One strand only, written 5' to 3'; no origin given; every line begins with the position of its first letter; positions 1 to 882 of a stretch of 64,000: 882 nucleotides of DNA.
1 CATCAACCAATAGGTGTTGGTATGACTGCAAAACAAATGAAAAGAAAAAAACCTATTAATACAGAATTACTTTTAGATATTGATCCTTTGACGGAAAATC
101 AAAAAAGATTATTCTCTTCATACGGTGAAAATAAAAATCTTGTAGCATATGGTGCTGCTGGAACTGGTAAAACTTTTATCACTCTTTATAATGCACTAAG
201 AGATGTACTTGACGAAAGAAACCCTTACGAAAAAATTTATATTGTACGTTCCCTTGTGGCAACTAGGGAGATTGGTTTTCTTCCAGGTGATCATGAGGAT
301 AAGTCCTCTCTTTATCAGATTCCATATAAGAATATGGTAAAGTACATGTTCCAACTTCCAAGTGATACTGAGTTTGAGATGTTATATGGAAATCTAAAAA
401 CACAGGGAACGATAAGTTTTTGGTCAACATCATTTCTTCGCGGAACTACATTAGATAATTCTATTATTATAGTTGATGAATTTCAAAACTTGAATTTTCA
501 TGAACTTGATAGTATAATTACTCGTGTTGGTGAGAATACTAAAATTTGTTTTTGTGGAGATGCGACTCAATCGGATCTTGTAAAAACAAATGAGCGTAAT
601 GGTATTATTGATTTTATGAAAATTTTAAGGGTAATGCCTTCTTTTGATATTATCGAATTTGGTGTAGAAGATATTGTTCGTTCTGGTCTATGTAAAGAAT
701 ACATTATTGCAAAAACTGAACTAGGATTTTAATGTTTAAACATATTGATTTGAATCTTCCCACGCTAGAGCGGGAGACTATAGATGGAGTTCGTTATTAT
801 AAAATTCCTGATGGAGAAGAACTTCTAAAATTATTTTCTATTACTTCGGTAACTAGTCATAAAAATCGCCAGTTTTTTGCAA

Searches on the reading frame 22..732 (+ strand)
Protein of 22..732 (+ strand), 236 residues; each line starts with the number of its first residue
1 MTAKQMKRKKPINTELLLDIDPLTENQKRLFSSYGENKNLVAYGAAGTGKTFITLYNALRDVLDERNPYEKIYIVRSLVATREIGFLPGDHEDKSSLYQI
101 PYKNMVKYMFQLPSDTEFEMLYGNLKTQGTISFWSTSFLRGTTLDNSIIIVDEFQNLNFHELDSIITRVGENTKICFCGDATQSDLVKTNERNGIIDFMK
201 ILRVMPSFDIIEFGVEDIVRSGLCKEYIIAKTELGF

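Call 90: search_protein_families(library=pfam, alignment_id=A4, max_evalue=0.001)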
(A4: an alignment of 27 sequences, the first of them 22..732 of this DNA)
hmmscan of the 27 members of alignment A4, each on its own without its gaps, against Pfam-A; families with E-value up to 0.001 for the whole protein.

A. member 1, window:22-732:+ (236 aa): 5 families
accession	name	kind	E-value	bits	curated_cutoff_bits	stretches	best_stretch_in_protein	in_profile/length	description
PF02562.22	PhoH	-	7.1e-42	143.7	27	1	20-227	2-200/205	PhoH-like protein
PF13245.12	AAA_19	-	3.1e-08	34.3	25.1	1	142-184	87-129/134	AAA domain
PF13604.12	AAA_30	-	4.3e-07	30.3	27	1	23-189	2-133/191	AAA domain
PF00580.27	UvrD-helicase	-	2.3e-06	27.9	23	0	147-184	214-251/271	UvrD/REP helicase N-terminal domain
PF00270.35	DEAD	-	8.2e-05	22.8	26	1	24-75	1-52/167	DEAD/DEAH box helicase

B. families by the number of members that match (of 27 scanned): 28 families (the first 25 are shown)
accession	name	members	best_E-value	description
PF01844.29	HNH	2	1.8e-16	HNH endonuclease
PF12322.14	T4_baseplate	1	2e-76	T4 bacteriophage base plate protein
PF08804.16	gp32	1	6.2e-50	gp32 DNA binding protein like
PF02562.22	PhoH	1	7.1e-42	PhoH-like protein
PF25109.1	HAD_PNKP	1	6.9e-28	Polynucleotide kinase PNKP phosphatase domain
PF08722.17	Tn7_TnsA-like_N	1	3.3e-22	TnsA-like endonuclease N terminal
PF23856.1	DUF7219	1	3.3e-18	Family of unknown function (DUF7219)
PF14279.12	HNH_5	1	1.2e-16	HNH endonuclease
PF13671.12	AAA_33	1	1.4e-16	AAA domain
PF23849.1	Phage_TTP_2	1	2.7e-16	Phage tail tube protein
PF08855.15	DUF1825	1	6.4e-13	Domain of unknown function (DUF1825)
PF08993.15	T4_Gp59_N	1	1.2e-11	T4 gene Gp59 loader of gp41 DNA helicase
PF08994.15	T4_Gp59_C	1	1.7e-10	T4 gene Gp59 loader of gp41 DNA helicase C-term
PF03767.20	Acid_phosphat_B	1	4.2e-09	HAD superfamily, subfamily IIIB (Acid phosphatase)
PF13395.12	HNH_4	1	2.7e-08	HNH endonuclease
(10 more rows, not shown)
